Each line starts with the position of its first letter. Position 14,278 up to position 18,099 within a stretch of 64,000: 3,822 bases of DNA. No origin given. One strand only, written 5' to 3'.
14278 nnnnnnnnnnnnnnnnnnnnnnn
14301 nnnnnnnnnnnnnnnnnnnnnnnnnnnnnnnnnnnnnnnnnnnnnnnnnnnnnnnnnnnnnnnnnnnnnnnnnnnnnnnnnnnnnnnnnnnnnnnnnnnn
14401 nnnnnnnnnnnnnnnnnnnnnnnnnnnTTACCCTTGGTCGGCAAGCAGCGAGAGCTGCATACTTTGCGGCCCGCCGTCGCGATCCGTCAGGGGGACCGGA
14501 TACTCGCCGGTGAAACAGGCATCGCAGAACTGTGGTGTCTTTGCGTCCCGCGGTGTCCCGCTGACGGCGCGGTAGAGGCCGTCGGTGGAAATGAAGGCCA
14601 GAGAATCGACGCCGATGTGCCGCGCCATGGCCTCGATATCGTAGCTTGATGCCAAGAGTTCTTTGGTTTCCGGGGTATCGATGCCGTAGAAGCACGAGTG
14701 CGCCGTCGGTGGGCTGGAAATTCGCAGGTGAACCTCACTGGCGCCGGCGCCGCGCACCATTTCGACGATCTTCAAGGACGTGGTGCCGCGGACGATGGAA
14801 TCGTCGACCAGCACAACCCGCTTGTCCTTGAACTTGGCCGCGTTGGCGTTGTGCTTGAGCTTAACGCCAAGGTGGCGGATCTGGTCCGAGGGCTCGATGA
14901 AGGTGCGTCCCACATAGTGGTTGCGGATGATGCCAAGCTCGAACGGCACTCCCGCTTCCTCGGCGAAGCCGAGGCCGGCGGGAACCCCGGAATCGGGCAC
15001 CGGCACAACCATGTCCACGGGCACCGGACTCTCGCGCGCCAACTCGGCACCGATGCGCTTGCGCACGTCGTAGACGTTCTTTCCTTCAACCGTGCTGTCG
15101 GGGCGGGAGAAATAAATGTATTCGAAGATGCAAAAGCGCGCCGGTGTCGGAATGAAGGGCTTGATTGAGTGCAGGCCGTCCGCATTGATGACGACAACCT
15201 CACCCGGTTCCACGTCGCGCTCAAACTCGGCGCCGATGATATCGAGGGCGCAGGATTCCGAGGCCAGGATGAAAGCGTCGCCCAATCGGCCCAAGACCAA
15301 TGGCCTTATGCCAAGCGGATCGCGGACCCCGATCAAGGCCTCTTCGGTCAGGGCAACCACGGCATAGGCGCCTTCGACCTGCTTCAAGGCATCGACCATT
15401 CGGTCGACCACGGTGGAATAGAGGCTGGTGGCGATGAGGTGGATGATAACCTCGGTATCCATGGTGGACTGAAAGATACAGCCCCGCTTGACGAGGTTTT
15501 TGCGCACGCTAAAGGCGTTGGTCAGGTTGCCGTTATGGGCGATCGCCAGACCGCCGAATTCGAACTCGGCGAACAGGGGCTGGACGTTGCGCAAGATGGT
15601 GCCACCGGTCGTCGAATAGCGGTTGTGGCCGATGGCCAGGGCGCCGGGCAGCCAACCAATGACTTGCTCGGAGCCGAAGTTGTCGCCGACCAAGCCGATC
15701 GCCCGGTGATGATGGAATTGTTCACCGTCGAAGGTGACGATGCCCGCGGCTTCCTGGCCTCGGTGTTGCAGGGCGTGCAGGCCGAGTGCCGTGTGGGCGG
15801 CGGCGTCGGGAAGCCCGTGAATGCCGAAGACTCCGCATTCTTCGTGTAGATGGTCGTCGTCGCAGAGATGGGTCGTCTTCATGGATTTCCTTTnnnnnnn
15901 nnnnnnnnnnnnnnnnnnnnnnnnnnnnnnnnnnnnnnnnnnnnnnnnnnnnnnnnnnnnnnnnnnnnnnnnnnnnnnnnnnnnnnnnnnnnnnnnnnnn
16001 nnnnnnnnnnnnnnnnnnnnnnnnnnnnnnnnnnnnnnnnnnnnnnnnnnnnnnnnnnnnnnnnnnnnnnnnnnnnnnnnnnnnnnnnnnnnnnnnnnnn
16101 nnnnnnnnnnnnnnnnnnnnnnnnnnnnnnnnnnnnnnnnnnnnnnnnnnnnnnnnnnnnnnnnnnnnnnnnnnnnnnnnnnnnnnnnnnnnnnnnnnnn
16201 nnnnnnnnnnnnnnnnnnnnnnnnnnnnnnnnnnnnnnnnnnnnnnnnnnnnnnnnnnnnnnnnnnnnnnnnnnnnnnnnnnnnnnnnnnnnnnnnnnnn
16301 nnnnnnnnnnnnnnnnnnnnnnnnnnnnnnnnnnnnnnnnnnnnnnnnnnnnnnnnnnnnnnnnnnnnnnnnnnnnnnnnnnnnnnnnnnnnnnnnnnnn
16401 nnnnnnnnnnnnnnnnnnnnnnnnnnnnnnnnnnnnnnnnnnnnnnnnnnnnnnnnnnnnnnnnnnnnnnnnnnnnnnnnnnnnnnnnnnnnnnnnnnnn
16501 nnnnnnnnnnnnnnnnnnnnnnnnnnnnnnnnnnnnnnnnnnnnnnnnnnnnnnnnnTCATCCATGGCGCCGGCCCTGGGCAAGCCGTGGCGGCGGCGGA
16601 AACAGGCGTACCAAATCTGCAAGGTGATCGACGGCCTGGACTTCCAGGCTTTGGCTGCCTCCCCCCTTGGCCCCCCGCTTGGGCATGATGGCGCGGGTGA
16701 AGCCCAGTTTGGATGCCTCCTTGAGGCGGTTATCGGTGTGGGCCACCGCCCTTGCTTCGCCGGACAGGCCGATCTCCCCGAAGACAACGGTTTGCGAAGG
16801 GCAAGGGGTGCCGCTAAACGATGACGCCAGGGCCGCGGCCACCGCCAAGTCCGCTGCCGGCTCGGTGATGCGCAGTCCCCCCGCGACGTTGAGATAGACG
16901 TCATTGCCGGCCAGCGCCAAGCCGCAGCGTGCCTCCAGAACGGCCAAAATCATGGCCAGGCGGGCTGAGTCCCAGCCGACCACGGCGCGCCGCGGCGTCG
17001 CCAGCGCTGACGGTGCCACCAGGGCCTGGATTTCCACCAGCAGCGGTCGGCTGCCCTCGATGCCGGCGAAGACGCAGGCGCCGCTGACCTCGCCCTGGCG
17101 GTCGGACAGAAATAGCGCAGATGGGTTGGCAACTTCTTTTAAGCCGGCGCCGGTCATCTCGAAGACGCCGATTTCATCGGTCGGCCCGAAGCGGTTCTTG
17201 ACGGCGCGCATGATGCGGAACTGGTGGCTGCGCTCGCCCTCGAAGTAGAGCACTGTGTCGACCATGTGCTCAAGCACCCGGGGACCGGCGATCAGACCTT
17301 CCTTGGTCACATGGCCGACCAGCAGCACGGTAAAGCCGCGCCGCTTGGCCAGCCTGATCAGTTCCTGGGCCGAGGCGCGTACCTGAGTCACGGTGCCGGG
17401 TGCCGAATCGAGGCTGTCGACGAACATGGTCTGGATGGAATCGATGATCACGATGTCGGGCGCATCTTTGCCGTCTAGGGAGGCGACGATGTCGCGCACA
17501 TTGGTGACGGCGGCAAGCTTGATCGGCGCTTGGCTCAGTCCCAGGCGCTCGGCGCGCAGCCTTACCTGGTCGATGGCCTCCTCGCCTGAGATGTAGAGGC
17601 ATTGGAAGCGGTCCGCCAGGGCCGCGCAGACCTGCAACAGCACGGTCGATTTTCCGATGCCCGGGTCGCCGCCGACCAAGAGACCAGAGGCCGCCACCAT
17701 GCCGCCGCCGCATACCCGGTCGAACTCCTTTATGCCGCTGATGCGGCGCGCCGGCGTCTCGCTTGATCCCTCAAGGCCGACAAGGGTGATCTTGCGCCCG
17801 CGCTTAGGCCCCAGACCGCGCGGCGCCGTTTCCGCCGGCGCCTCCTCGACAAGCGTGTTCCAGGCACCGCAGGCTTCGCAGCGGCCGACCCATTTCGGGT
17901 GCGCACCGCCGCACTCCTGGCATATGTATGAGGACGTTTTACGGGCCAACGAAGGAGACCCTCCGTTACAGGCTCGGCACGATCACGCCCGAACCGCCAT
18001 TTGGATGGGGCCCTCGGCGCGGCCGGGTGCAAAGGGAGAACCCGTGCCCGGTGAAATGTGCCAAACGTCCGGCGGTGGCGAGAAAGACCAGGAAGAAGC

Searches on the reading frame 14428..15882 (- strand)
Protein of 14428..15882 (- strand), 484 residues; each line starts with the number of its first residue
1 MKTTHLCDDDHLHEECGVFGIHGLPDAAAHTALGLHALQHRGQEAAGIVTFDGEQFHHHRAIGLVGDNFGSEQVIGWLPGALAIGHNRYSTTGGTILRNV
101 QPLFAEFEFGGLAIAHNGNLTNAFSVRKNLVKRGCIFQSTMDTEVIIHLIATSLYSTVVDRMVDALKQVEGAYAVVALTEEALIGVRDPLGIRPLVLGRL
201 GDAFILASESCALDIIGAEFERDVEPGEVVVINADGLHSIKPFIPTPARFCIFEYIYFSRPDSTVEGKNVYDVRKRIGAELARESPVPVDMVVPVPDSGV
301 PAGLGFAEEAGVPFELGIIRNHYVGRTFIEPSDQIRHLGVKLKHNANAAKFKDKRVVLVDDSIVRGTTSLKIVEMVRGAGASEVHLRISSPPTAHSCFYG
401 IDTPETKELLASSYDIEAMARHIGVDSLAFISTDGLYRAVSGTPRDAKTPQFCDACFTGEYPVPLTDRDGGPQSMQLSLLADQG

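Call 86: search_protein_families(library=pfam, proteins=[window:14428-15882:-], max_evalue=0.00001)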
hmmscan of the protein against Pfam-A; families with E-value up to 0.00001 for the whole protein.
window:14428-15882:- (484 aa): 3 families
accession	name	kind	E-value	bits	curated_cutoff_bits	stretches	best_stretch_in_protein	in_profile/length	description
PF13537.11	GATase_7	-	2.5e-19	69.9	25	1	98-213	11-121/123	Glutamine amidotransferase domain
PF13522.11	GATase_6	-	1.5e-18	67.5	27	1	75-209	6-130/130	Glutamine amidotransferase domain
PF00156.33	Pribosyltran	-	9.6e-08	31.9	26.3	1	275-386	16-120/158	Phosphoribosyl transferase domain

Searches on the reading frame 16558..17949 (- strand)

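Call 86: search_protein_families(library=pfam, proteins=[window:16558-17949:-], max_evalue=0.00001)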
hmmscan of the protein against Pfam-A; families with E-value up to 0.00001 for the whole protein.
window:16558-17949:- (463 aa): 4 families
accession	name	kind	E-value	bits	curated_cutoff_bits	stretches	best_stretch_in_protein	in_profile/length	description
PF13481.12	AAA_25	-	2.9e-15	56.8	27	1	77-218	23-194/195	AAA domain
PF06745.19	ATPase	-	2.7e-14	53.6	26.6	1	71-258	3-211/231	KaiC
PF18073.7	Zn_ribbon_LapB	-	2.3e-11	43.6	25.7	1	8-35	1-28/28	Rubredoxin metal binding domain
PF13541.12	ChlI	-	6.3e-07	29.8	27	1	342-424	36-119/121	Subunit ChlI of Mg-chelatase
